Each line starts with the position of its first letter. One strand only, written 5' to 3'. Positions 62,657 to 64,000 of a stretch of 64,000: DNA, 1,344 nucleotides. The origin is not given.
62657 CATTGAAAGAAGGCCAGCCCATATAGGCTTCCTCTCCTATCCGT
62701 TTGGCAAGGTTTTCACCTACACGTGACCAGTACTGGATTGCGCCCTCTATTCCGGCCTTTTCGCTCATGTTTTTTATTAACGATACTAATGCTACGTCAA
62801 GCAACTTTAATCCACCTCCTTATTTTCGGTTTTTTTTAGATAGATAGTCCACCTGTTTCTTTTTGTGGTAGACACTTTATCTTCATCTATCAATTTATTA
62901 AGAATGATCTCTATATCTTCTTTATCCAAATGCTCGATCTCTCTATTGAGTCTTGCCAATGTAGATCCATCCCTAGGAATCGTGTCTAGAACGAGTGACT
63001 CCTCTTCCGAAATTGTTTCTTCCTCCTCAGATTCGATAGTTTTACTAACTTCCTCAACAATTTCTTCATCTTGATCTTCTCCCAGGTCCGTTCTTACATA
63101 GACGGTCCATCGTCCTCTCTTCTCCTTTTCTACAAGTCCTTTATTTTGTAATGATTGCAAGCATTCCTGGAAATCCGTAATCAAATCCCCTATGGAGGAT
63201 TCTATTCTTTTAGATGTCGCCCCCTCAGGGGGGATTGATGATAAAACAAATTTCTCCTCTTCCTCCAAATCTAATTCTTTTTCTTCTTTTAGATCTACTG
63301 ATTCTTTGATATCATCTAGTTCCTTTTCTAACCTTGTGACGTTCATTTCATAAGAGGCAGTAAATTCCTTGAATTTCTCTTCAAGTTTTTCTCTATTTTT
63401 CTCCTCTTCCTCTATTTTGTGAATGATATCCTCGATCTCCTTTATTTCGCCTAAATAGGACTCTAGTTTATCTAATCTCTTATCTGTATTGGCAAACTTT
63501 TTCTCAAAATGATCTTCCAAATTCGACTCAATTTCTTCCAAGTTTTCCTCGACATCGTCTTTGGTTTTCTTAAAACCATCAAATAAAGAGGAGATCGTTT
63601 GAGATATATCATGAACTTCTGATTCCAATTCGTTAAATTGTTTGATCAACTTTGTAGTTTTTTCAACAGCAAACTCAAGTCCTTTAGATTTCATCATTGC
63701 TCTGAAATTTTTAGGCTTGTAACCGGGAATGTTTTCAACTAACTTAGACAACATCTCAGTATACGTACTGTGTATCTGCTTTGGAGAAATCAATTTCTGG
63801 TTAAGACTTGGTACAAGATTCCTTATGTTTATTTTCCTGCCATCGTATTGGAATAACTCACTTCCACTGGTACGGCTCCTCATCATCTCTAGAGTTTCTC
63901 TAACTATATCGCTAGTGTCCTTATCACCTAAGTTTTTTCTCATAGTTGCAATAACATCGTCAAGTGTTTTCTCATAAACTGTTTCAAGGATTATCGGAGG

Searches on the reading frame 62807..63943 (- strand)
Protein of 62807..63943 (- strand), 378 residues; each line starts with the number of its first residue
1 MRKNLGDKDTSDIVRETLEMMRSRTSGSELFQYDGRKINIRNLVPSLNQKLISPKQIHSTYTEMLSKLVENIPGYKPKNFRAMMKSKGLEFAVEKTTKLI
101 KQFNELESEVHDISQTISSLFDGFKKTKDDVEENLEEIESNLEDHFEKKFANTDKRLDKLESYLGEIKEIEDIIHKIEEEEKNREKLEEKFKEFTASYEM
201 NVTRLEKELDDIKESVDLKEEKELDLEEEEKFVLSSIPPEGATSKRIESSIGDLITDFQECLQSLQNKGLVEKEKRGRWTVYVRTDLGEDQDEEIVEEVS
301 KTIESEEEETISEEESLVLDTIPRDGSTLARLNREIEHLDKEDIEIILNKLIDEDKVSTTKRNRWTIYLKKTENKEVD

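Call 77: search_protein_families(library=pfam, proteins=[window:62807-63943:-], max_evalue=0.001)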
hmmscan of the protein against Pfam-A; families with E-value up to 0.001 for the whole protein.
window:62807-63943:- (378 aa): 3 families
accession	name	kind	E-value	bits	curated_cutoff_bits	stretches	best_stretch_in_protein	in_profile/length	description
PF04513.17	Baculo_PEP_C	-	1.7e-05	25.3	38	1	96-178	33-116/140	Baculovirus polyhedron envelope protein, PEP, C terminus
PF05478.16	Prominin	-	9.7e-05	21.1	34.3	1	89-211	167-289/799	Prominin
PF11083.13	Relaxase_C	-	0.00063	20.4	30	1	140-222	25-108/125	C-terminal helical hairpin domain from relaxase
